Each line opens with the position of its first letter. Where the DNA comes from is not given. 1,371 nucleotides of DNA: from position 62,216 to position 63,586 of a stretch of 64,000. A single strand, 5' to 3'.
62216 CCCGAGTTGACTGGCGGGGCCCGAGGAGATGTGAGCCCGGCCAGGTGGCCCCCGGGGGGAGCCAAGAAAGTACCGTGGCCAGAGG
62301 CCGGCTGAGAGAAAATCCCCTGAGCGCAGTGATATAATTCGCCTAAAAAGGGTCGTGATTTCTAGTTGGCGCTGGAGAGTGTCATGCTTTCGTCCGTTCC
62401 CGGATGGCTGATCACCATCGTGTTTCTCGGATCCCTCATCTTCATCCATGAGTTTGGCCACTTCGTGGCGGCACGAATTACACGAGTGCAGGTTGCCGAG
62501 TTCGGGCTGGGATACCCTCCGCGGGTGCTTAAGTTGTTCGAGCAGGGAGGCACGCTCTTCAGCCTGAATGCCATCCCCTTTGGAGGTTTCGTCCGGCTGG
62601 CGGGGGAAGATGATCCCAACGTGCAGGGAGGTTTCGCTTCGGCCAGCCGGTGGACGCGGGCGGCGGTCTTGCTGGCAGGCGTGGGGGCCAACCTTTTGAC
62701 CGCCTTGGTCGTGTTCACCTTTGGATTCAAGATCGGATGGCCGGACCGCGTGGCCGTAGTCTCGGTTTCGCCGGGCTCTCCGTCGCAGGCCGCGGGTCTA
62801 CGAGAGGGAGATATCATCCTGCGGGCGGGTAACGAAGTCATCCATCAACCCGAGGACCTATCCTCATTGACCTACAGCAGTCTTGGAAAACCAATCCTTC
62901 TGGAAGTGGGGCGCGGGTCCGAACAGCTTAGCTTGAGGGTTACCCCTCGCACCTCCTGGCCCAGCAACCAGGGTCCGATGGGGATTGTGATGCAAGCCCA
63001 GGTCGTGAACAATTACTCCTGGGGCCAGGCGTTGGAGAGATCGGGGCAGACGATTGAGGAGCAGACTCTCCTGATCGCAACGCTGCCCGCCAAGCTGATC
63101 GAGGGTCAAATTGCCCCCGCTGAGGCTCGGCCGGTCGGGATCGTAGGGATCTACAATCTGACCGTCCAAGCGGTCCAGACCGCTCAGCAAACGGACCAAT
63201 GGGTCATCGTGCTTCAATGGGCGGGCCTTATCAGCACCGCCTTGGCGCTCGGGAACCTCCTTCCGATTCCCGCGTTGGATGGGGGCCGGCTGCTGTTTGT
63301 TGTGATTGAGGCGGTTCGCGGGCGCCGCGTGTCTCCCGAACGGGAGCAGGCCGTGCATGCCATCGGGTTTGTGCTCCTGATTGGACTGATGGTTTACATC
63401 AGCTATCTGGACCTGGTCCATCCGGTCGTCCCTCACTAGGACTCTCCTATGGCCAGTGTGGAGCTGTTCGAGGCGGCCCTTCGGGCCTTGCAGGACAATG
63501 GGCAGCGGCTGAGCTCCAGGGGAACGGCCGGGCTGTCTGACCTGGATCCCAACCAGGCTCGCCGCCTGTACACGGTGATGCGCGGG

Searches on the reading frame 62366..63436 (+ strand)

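Call 62: search_protein_families(library=pfam, proteins=[window:62366-63436:+], max_evalue=0.00001)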
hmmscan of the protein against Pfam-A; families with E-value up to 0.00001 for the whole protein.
window:62366-63436:+ (357 aa): 3 families
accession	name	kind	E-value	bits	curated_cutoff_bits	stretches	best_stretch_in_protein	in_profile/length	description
PF02163.28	Peptidase_M50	-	1.8e-49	168.5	27.2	1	17-340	2-220/221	Peptidase family M50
PF17820.7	PDZ_6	-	2.2e-10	40.6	27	1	131-181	2-52/54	PDZ domain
PF13180.12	PDZ_2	-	8.9e-09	36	27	1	127-192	12-78/80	PDZ domain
